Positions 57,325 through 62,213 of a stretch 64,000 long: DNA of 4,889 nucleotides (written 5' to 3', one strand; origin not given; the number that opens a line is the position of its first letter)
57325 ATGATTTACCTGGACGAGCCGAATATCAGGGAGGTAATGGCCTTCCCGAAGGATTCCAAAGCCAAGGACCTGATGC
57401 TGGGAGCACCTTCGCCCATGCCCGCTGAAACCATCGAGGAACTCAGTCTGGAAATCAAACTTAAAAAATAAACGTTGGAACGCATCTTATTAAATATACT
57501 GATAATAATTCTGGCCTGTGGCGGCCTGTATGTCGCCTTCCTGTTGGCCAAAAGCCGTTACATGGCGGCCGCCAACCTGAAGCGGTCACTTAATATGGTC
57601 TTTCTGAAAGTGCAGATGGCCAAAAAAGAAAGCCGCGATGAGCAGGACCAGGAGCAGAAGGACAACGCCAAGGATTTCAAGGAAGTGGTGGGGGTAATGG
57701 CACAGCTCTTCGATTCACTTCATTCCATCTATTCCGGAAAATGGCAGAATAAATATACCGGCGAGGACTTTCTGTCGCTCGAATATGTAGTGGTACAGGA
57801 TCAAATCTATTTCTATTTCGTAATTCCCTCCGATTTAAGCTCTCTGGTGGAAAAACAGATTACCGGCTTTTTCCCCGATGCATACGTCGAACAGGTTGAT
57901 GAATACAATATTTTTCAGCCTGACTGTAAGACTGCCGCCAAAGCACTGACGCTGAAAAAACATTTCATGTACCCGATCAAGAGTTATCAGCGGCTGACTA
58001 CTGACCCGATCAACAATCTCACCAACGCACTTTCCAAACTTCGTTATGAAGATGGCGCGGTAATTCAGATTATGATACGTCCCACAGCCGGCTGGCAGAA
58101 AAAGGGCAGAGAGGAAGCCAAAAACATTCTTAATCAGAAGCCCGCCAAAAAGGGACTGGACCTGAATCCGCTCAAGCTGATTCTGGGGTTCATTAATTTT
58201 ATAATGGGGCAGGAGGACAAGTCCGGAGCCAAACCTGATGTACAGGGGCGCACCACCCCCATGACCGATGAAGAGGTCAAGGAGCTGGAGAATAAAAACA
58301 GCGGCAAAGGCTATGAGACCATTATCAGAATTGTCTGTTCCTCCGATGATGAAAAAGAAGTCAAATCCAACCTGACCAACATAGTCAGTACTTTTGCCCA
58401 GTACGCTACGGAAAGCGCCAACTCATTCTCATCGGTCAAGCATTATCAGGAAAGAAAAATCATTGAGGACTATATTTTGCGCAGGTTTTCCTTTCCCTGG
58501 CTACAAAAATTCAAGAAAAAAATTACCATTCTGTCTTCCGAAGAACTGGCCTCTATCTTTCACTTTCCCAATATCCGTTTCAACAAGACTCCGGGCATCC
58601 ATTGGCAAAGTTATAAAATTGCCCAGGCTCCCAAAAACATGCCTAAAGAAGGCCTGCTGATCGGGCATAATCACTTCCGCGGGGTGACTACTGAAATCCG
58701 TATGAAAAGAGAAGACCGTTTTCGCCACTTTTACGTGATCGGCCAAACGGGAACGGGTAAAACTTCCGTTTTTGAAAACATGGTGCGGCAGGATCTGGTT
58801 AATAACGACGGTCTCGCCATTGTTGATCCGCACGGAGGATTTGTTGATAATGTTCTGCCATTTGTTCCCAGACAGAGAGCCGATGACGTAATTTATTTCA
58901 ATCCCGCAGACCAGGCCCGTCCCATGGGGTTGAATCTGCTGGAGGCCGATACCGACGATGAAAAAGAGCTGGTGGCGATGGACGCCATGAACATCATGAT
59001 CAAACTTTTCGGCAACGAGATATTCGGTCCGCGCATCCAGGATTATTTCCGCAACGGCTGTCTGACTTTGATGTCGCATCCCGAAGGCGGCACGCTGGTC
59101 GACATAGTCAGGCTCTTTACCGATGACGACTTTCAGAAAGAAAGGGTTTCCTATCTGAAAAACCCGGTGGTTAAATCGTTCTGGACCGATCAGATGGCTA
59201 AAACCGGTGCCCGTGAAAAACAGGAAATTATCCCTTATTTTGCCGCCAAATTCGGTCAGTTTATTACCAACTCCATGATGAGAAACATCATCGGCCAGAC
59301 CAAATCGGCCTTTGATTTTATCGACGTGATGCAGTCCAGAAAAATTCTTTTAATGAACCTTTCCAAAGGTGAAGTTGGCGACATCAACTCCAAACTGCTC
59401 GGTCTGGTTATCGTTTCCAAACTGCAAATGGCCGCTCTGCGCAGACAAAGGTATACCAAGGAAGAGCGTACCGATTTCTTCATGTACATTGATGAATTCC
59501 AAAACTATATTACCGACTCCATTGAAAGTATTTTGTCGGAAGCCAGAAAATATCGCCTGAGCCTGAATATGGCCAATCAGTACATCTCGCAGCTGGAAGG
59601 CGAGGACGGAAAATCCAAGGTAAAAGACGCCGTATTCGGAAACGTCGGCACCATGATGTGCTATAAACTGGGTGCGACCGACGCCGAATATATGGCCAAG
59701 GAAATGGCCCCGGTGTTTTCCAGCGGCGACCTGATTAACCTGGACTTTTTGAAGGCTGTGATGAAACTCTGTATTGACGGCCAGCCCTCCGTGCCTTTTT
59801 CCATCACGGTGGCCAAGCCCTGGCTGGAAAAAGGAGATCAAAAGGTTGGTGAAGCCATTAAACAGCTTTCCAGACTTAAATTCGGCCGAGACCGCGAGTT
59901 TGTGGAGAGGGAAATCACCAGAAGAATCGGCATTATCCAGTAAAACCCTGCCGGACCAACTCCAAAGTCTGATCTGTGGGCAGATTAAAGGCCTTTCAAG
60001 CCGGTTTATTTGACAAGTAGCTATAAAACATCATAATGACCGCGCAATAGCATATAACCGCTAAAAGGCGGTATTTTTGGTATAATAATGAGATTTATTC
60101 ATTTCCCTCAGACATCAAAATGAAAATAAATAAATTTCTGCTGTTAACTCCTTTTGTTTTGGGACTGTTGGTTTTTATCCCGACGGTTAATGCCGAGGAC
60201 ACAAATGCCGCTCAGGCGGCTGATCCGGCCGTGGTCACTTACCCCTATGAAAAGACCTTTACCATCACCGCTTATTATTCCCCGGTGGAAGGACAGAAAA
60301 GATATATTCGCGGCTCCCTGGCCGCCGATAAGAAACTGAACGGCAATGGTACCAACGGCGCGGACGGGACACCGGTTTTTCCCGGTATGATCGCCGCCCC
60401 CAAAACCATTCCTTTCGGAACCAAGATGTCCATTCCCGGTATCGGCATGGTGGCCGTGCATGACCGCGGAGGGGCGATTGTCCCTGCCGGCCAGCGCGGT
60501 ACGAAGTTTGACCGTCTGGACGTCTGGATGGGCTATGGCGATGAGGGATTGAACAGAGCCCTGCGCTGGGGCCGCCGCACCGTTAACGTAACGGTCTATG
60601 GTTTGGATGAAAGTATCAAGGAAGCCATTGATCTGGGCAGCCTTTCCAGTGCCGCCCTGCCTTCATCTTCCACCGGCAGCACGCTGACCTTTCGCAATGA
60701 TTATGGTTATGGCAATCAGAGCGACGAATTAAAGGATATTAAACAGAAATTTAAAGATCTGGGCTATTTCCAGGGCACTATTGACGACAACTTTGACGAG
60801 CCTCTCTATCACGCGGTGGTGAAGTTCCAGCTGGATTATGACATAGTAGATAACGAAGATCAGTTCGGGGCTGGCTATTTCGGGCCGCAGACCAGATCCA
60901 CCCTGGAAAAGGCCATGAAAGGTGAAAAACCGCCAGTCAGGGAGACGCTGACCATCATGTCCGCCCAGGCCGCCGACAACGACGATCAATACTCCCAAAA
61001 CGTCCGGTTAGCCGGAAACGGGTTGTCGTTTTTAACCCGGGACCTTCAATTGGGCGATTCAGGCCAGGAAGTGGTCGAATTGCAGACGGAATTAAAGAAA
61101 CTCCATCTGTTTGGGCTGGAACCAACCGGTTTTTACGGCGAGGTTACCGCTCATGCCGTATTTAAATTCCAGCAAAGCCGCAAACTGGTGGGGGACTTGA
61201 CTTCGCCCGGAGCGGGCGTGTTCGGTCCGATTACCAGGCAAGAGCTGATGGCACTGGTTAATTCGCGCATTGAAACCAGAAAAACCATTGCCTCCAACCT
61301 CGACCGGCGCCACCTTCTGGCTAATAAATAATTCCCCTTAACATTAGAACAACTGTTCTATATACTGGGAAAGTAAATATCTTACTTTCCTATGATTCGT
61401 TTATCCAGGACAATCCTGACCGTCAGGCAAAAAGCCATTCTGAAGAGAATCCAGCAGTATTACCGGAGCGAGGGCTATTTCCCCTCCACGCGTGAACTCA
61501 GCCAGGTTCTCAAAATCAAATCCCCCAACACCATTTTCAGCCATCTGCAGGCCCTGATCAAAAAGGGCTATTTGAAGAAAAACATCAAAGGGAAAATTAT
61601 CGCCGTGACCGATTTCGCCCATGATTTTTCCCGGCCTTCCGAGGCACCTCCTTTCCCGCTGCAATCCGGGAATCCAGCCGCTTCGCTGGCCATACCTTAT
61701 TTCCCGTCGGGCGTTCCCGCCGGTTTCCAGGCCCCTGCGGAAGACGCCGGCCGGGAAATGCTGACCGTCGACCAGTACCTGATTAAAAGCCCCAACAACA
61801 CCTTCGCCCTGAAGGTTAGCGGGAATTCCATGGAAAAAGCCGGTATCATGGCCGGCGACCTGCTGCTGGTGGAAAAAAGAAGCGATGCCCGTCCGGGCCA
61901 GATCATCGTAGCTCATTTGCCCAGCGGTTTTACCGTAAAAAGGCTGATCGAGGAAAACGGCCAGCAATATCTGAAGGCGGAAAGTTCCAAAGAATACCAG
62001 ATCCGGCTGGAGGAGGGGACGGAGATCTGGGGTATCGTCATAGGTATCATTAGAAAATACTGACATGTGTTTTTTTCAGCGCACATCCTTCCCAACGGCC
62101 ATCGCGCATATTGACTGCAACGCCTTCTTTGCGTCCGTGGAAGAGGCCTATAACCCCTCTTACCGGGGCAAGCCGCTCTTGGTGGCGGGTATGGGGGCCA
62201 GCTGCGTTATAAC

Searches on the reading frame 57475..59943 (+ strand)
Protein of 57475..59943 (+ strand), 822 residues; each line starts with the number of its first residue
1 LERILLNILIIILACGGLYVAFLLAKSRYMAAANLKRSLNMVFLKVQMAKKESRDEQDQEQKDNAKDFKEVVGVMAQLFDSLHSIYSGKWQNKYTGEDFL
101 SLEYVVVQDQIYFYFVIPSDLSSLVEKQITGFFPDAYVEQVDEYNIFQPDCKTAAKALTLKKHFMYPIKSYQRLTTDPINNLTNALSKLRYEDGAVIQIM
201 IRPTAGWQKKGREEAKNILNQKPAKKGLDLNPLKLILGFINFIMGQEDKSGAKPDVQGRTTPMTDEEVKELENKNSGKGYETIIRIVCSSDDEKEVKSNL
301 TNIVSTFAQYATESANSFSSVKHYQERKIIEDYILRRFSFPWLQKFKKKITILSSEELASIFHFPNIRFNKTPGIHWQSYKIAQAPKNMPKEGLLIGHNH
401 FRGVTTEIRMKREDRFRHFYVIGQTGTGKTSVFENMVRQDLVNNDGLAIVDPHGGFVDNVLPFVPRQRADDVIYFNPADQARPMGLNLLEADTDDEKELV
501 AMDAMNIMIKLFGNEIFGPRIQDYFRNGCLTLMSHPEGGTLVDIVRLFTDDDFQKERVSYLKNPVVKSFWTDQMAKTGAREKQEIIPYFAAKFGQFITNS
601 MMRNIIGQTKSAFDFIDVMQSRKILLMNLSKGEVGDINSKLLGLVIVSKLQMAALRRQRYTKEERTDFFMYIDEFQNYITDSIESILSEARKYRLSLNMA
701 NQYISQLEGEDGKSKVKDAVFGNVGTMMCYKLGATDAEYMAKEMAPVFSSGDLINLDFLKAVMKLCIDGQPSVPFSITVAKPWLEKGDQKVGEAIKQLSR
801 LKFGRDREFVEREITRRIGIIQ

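Call 7: search_protein_families(library=pfam, proteins=[window:57475-59943:+], max_evalue=0.001)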
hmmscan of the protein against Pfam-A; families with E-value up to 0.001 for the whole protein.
window:57475-59943:+ (822 aa): 4 families
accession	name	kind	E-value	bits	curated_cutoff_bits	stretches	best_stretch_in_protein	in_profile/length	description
PF10412.15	TrwB_AAD_bind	-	5.5e-12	45.7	20.5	1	410-741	9-320/387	Type IV secretion-system coupling protein DNA-binding domain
PF02534.20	T4SS-DNA_transf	-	1.5e-09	37.7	20.1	1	409-743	37-381/468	Type IV secretory system Conjugative DNA transfer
PF12696.13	TraG-D_C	-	6.7e-06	26.5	22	1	670-742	4-77/126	TraM recognition site of TraD and TraG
PF01935.23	DUF87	-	8.7e-05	23.2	23.2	1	416-490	23-91/220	Helicase HerA, central domain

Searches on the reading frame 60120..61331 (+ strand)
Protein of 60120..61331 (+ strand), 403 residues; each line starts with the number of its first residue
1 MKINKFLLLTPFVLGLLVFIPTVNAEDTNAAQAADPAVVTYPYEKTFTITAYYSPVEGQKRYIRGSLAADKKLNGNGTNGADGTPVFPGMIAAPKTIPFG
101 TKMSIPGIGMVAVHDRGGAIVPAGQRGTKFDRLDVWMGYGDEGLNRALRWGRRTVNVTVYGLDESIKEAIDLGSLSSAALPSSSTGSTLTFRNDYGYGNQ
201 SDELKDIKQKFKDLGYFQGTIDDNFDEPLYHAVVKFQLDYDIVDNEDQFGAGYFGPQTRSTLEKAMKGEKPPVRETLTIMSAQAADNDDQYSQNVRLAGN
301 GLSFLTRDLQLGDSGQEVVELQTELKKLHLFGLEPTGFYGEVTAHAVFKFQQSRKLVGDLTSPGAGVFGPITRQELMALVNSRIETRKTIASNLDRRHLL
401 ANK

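Call 85: search_protein_families(library=pfam, proteins=[window:60120-61331:+], max_evalue=0.001)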
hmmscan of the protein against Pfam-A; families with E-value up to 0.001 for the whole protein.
window:60120-61331:+ (403 aa): 2 families
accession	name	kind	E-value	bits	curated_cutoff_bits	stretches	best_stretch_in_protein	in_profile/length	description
PF01471.23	PG_binding_1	-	6.2e-17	62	23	2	314-358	1-45/57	Putative peptidoglycan binding domain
PF06725.17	3D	-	5.7e-05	23.7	23.8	1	94-159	7-70/72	3D domain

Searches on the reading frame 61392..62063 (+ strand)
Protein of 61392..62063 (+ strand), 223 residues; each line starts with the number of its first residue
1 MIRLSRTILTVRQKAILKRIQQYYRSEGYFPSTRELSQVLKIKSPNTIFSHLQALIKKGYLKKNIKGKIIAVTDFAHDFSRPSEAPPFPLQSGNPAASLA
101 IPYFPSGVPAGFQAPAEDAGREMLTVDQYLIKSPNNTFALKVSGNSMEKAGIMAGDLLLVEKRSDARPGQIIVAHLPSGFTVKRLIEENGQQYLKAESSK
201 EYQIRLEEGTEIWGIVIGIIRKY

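Call 85: search_protein_families(library=pfam, proteins=[window:61392-62063:+], max_evalue=0.001)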
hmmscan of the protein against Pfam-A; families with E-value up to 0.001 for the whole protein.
window:61392-62063:+ (223 aa): 4 families
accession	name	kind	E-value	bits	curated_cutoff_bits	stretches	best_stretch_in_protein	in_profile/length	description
PF00717.28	Peptidase_S24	-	2e-24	85.9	23.3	1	106-217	4-116/116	Peptidase S24-like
PF01726.22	LexA_DNA_bind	-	2.6e-15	56.4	23.7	1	9-62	4-57/65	LexA DNA binding domain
PF13730.12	HTH_36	-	1.1e-05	25.5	25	1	9-61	3-55/55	Helix-turn-helix domain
PF21984.2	DnaD_N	-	0.00014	22.4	27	1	13-63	18-67/101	DnaD N-terminal domain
